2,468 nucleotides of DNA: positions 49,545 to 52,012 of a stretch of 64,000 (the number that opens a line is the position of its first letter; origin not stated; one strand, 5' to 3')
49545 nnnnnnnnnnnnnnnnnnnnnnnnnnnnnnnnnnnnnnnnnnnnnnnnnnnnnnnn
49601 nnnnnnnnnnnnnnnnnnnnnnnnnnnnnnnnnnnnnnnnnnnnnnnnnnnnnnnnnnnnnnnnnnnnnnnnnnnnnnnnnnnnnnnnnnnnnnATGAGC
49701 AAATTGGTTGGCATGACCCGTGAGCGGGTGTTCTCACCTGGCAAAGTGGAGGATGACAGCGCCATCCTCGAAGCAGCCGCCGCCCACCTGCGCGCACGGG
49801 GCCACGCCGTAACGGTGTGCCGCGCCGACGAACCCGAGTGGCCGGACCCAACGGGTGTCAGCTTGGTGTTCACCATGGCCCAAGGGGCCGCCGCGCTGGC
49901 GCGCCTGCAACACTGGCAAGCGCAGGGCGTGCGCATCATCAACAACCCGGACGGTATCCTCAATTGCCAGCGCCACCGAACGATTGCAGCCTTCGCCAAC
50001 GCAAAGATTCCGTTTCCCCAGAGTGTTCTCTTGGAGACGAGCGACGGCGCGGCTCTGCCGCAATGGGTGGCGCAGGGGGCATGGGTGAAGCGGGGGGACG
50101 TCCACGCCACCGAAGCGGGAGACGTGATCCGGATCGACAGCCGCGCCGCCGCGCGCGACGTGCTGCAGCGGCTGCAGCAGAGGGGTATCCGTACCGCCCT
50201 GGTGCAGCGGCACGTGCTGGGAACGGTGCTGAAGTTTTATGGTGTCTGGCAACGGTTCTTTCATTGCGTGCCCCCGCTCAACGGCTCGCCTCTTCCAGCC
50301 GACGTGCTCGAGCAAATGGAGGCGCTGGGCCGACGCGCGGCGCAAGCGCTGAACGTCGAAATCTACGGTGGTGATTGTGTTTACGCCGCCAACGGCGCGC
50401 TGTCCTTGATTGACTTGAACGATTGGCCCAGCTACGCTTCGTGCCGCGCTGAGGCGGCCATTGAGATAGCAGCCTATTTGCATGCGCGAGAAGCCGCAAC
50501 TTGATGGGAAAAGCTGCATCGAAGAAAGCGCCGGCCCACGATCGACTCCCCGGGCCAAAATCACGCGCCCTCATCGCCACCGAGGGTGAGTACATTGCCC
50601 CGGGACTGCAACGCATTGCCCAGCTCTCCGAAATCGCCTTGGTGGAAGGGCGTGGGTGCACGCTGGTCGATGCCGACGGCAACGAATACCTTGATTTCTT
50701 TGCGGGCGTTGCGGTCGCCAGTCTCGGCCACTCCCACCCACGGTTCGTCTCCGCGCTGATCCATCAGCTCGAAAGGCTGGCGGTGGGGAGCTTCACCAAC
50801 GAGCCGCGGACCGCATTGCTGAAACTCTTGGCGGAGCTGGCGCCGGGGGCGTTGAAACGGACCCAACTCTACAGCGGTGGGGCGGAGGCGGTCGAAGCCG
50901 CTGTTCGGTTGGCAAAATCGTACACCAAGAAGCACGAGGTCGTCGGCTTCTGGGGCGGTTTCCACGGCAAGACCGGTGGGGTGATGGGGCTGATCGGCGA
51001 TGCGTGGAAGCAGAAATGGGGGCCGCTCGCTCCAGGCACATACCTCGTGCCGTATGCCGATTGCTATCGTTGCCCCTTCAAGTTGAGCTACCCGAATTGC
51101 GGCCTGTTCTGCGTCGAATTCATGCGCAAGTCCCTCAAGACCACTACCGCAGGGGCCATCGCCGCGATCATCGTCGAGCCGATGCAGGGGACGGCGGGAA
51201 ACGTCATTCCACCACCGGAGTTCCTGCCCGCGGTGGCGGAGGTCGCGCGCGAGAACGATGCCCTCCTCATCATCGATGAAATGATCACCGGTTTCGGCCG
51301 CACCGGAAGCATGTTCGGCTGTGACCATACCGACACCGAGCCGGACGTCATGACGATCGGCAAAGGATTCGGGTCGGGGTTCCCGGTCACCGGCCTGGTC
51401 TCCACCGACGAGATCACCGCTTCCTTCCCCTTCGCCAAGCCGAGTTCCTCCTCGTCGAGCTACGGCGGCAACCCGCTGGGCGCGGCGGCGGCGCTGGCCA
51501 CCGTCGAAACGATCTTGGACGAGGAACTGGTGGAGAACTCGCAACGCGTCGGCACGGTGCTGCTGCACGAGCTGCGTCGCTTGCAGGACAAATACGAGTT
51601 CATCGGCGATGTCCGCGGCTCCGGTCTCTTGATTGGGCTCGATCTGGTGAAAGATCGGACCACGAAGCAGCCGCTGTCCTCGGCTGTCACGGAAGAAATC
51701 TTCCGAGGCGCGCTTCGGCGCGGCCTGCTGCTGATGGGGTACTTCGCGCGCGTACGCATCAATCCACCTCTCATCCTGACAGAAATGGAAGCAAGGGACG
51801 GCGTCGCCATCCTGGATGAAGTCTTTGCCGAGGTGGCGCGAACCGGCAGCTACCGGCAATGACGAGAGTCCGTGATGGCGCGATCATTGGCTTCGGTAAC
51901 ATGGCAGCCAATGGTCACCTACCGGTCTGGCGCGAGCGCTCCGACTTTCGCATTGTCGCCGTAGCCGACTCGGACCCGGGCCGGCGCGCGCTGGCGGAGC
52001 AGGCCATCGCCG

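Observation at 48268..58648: Candidate undescribed head-group pathway: aminocyclitol-like phosphodiester module joined to HpnJ/K/L hopanoid-tailoring homologues, with no HpnI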

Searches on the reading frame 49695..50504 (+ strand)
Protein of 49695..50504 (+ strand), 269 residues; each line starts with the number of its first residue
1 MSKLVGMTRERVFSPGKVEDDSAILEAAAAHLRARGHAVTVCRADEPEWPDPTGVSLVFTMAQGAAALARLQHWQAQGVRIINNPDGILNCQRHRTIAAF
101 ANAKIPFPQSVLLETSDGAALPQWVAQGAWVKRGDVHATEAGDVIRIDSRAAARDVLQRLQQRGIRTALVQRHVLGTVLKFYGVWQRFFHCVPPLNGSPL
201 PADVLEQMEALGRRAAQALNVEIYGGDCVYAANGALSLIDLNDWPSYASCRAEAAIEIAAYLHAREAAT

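Call 3: search_protein_families(library=pfam, proteins=[window:49695-50504:+])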
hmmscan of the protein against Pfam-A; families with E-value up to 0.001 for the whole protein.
window:49695-50504:+ (269 aa): 0 families

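Call 4: search_protein_families(library=ncbifam, proteins=[window:49695-50504:+])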
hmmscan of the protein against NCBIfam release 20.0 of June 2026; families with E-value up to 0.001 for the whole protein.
window:49695-50504:+ (269 aa): 3 families
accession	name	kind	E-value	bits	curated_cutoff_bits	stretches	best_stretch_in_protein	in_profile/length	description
TIGR00768.1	rimK_fam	subfamily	9.9e-10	38.2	143.4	1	63-172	57-168/276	RimK family alpha-L-glutamate ligase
NF040720.1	MptN_Meth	equivalog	6.6e-08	32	350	1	71-262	79-286/291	tetrahydromethanopterin:alpha-L-glutamate ligase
TIGR02144.1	LysX_arch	equivalog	5.8e-06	25.6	275.6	0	66-116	60-111/281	lysine biosynthesis protein LysX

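Call 25: search_solved_structures(query=window:49695-50504:+, max_evalue=1)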
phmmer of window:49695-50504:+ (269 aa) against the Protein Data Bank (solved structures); distinct sequences matched with E-value up to 1: 3.
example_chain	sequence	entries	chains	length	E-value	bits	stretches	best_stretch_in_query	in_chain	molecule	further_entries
4r81_A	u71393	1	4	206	0.058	15.9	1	192-234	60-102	NADH dehydrogenase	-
9zlo_A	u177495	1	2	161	0.35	13.3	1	114-190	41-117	Urease accessory protein UreE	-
7drm_A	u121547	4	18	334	0.39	13.2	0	61-126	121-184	ATP-grasp domain-containing protein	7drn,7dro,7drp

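Call 46: find_homologous_proteins(query=window:49695-50504:+, max_evalue=0.001)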
Query window:49695-50504:+ (269 aa): 220 proteins with E <= 0.001 among 8000 candidates; the best 120 are listed.
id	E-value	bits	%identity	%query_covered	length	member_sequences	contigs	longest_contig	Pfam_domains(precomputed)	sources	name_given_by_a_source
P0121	1.4e-162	557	93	100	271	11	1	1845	-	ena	-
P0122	2.1e-153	527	89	100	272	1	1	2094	-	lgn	-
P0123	7.6e-150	515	86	100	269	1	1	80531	-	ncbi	ncbi:MAG: RimK family alpha-L-glutamate ligase [Candidatus Binatia bacterium]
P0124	2.3e-129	448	76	93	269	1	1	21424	-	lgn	-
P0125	5.7e-125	434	74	100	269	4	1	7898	-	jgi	jgi:hypothetical protein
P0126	3.7e-123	428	73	100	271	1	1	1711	-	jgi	jgi:hypothetical protein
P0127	1.3e-121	423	70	100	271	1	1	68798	-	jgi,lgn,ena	-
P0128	1.1e-120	420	73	100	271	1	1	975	-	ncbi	-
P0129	8.8e-119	414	71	100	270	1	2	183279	-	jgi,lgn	-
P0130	5.3e-118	411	71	100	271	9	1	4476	-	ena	-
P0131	8.4e-113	394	68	100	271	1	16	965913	-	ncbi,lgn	ncbi:MAG: hypothetical protein U0587_03935 [Candidatus Binatia bacterium]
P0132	5.8e-108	378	65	100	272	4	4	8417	-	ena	-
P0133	7.1e-108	378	66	93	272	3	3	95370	-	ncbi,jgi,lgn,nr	ncbi:MAG TPA: hypothetical protein VN812_22750 [Candidatus Acidoferrales bacterium]|nr:hypothetical 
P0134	7.8e-108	378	64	100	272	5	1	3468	-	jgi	jgi:hypothetical protein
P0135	9.5e-108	377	64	99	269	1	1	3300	-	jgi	jgi:hypothetical protein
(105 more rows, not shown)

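Call 54: predict_structure(alignment_id=A2)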
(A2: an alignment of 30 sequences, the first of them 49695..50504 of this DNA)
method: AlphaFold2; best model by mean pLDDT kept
length: 269 residues; sequences in the alignment: 30
mean_pLDDT: 90.8   pTM: 0.87
mean pLDDT of the five models: 90.8, 90.5, 88.0, 87.3, 86.7
residues with pLDDT >= 90: 200; 70-90: 62; 50-70: 7; < 50: 0
segments of 3 or more residues with pLDDT < 50: none
pLDDT, mean of each block of 10 residues (from residue 1): 93 80 92 97 91 94 92 95 94 90 95 90 94 86 91 95 94 92 90 85 94 96 92 91 69 93 86
secondary structure, 60 per line:
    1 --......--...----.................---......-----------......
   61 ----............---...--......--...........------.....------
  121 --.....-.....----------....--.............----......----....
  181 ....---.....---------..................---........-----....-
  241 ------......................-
elements in order: E3-8 H18-34 E38-43 E55-60 H65-76 E80-82 H85-90 H93-103 E110-114 H123-127 E129-133 E144-147 H150-162 E167-172 E177-184 E188-192 H202-219 E223-230 E236-239 H247-268

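Call 91: search_protein_representatives(alignment_id=A2)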
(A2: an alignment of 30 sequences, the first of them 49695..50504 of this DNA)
Query: 30 sequences, 272 profile positions. Proteins with E-value up to 0.001 (for the whole library): 1251; up to 1e-10: 898; up to 1e-30: 456. The best 150 are listed.
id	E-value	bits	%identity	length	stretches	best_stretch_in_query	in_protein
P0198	1.1e-135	467.4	-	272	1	1-271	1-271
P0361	5.2e-97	340.5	-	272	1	3-268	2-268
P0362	1.5e-93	329.2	-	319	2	1-197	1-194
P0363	1.0e-91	323.2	-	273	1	2-265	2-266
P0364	2.9e-90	318.4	-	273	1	2-269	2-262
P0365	2.9e-88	311.9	-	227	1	68-271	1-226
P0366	2.3e-87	308.9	-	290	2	1-196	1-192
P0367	6.1e-83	294.4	-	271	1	1-266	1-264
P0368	6.4e-83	294.3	-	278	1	1-270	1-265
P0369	4.3e-81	288.3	-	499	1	3-265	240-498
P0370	2.9e-77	275.8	-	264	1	24-265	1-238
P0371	2.4e-74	266.2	-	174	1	1-174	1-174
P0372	5.0e-73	261.9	-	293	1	4-267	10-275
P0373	1.2e-72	260.7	-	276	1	7-264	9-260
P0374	1.3e-72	260.5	-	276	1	3-270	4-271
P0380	2.5e-69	249.8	-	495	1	3-266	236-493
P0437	4.1e-58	213.0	-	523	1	5-267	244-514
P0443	1.5e-56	207.8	-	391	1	3-265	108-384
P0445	2.0e-56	207.5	-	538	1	6-264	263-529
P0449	4.8e-56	206.2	-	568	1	6-267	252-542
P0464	1.8e-54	201.0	-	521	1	3-266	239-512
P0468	7.7e-54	199.0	-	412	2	128-262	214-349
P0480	2.0e-52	194.4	-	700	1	5-266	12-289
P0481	2.6e-52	194.0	-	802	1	3-264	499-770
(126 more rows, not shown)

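Call 92: search_protein_families(library=pfam, proteins=[P0369, P0380, P0437, P0445, P0449, P0464, P0481, P0480, P0443, P0468], max_evalue=0.001)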
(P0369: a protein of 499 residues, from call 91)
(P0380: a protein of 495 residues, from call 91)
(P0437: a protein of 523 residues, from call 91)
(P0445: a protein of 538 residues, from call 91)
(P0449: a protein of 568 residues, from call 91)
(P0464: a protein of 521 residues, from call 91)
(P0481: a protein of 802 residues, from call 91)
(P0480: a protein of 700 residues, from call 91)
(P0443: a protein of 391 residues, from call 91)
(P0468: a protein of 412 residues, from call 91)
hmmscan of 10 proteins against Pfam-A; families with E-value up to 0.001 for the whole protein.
P0369 (499 aa): 2 families
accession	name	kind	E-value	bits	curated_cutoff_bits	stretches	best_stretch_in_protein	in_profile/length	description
PF12804.13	NTP_transf_3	-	2.7e-16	60.6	27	1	4-132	2-123/160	MobA-like NTP transferase domain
PF00483.29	NTP_transferase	-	2.5e-10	40.8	21.2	1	3-181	2-190/245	Nucleotidyl transferase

P0380 (495 aa): 2 families
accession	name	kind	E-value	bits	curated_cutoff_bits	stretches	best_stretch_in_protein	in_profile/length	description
PF12804.13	NTP_transf_3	-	7.7e-14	52.6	27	1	5-128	3-120/160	MobA-like NTP transferase domain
PF00483.29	NTP_transferase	-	9.2e-09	35.7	21.2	1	5-202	4-214/245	Nucleotidyl transferase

P0437 (523 aa): 2 families
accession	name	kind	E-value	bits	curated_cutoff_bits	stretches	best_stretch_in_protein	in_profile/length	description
PF12804.13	NTP_transf_3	-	3.9e-13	50.3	27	1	9-164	3-149/160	MobA-like NTP transferase domain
PF00483.29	NTP_transferase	-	1.6e-07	31.6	21.2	1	9-192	4-200/245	Nucleotidyl transferase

P0445 (538 aa): 2 families
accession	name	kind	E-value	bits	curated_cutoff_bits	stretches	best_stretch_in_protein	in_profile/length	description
PF12804.13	NTP_transf_3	-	5.3e-11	43.4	27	1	3-149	1-136/160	MobA-like NTP transferase domain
PF00483.29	NTP_transferase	-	2.7e-05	24.3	21.2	0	3-47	2-47/245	Nucleotidyl transferase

P0449 (568 aa): 2 families
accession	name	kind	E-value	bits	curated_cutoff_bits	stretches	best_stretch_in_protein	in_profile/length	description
PF12804.13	NTP_transf_3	-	2.7e-12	47.6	27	1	10-129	3-114/160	MobA-like NTP transferase domain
PF00483.29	NTP_transferase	-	7.6e-06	26.1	21.2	1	10-85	4-82/245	Nucleotidyl transferase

P0464 (521 aa): 3 families
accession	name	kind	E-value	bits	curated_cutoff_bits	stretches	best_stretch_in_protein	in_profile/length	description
PF12804.13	NTP_transf_3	-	8.8e-15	55.7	27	1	5-154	3-144/160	MobA-like NTP transferase domain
PF00483.29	NTP_transferase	-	2.7e-11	44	21.2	1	5-231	4-244/245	Nucleotidyl transferase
PF01128.25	IspD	-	0.00023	21.4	27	1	4-77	4-72/221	2-C-methyl-D-erythritol 4-phosphate cytidylyltransferase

P0481 (802 aa): 5 families
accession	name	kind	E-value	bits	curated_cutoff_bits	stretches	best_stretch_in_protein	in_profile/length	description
PF00702.32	Hydrolase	-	4.4e-16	60.3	26.4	1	28-215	2-191/191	haloacid dehalogenase-like hydrolase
PF13419.12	HAD_2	-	1.3e-14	55.1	23.8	1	113-220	69-177/178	Haloacid dehalogenase-like hydrolase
PF13242.12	Hydrolase_like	-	2.6e-08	34.1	22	1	175-218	2-45/75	HAD-hyrolase-like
PF12804.13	NTP_transf_3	-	4.9e-08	33.8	27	1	263-380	3-117/160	MobA-like NTP transferase domain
PF00483.29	NTP_transferase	-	2e-06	28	21.2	1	263-376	4-127/245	Nucleotidyl transferase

P0480 (700 aa): 1 family
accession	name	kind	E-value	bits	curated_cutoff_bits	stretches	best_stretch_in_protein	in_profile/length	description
PF01066.26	CDP-OH_P_transf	-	2.7e-08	34.8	22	1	502-614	3-109/152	CDP-alcohol phosphatidyltransferase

P0443 (391 aa): 0 families

P0468 (412 aa): 0 families

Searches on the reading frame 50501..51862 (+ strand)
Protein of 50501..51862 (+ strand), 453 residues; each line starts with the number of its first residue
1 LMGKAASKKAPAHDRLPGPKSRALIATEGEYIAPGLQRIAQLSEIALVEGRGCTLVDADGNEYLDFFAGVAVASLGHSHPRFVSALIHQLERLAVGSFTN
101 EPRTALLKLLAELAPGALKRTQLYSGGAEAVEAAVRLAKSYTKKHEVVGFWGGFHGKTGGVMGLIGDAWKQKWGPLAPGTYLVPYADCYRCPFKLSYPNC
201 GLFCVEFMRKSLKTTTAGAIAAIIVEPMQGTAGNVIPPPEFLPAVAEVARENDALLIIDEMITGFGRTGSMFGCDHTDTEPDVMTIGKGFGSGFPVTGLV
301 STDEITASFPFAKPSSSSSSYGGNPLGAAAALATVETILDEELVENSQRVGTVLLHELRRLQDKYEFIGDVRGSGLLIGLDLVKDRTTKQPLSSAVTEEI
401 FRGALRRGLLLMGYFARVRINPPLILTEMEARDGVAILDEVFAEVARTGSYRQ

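Call 3: search_protein_families(library=pfam, proteins=[window:50501-51862:+])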
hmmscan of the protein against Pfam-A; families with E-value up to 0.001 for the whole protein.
window:50501-51862:+ (453 aa): 1 family
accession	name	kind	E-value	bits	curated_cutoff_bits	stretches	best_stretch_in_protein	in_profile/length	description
PF00202.27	Aminotran_3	-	2.5e-98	329.9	30.5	1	45-441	11-402/403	Aminotransferase class-III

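Call 4: search_protein_families(library=ncbifam, proteins=[window:50501-51862:+])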
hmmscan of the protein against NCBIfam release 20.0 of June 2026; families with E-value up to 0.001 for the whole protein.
window:50501-51862:+ (453 aa): 69 families (the best 25 are shown)
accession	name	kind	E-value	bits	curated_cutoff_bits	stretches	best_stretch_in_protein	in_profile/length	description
NF004426.0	PRK05769.1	equivalog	5.5e-110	368.2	552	1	13-445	9-440/441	acetyl ornithine aminotransferase family protein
NF005993.0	PRK08117.1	subfamily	3.5e-102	342.2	574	1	24-446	8-431/433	aspartate aminotransferase family protein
NF006228.0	PRK08360.1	equivalog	9e-95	317.9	608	1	42-446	22-428/443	aspartate aminotransferase family protein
NF004718.0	PRK06062.1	subfamily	9.3e-91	304.6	472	1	40-446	35-450/454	hypothetical protein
NF004714.0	PRK06058.1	subfamily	7e-90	301.8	639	1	13-444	15-446/447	4-aminobutyrate--2-oxoglutarate transaminase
NF049939.1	HyAminethphonNHLyPbfA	equivalog_domain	7.4e-87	291.6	525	1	47-444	47-441/442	(R)-1-hydroxy-2-aminoethylphosphonate ammonia-lyase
NF005376.0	PRK06918.1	equivalog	1e-85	287.9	676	1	13-445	9-444/451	4-aminobutyrate--2-oxoglutarate transaminase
TIGR00700.1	GABAtrnsam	equivalog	4e-84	282.6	506.65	1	45-442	17-418/420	4-aminobutyrate--2-oxoglutarate transaminase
NF002874.0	PRK03244.1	equivalog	3.7e-82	276.2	457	1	44-446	26-396/399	acetylornithine transaminase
TIGR00707.1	argD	subfamily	2.8e-81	273.2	410.05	1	43-442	9-380/381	acetylornithine/succinylornithine family transaminase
NF006368.0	PRK08593.1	equivalog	1.1e-80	271.5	570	1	20-447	5-434/448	aspartate aminotransferase family protein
NF005683.0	PRK07481.1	subfamily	1.2e-79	268.4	575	1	43-446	28-451/453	hypothetical protein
NF004755.0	PRK06082.1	equivalog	3e-79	266.6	467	1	47-450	58-457/459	aspartate aminotransferase family protein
NF045634.1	LeuMetRace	equivalog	2.4e-78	263.8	800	1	48-445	28-427/432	leucine/methionine racemase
NF005375.0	PRK06917.1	equivalog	4.4e-78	263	535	1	48-447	19-441/448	aspartate aminotransferase family protein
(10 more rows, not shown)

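Call 26: search_solved_structures(query=window:50501-51862:+, max_evalue=1e-40)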
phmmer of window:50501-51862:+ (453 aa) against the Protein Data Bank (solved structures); distinct sequences matched with E-value up to 1e-40: 100 (the best 60 are shown).
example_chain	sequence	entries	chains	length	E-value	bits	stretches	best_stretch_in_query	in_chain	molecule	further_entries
7vno_A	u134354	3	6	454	3.7e-75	256.8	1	13-451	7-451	454aa long hypothetical 4-aminobutyrate aminotransferase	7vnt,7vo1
3r4t_A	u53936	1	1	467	1.9e-71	244.6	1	16-443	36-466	4-aminobutyrate aminotransferase GabT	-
6s54_A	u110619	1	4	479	6.7e-70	239.5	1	45-443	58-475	Aspartate aminotransferase family protein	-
3oks_A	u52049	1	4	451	1.3e-69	238.5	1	15-442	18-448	4-aminobutyrate transaminase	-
9wrf_A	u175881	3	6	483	5.2e-66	226.7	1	48-444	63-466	Broad substrate specificity amino-acid racemase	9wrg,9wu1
3q8n_A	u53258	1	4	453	6.4e-66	226.4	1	13-445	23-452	4-aminobutyrate transaminase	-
4ysn_A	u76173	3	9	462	3.9e-65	223.8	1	20-445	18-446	Putative 4-aminobutyrate aminotransferase | Isoleucine 2-epimerase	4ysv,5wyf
5ll2_A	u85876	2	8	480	5.7e-65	223.3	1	20-445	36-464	Isoleucine 2-epimerase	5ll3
5wya_A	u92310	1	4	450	5.7e-65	223.3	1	21-445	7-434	Isoleucine 2-epimerase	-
9wqz_A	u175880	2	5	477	1.7e-63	218.4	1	16-444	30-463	Alanine/serine racemase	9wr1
6gio_D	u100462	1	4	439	6.7e-63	216.4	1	41-445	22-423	Amino acid amide racemase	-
4ffc_A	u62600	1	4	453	2.3e-61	211.4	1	14-442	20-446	4-aminobutyrate aminotransferase (GabT)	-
5m4d_A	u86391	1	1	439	4.1e-61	210.5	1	36-447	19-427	Aminotransferase class-III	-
5m49_A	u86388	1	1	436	6.2e-61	210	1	36-447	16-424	Aminotransferase class-III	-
5m4b_A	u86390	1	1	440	6.5e-61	209.9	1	36-447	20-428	Aminotransferase class-III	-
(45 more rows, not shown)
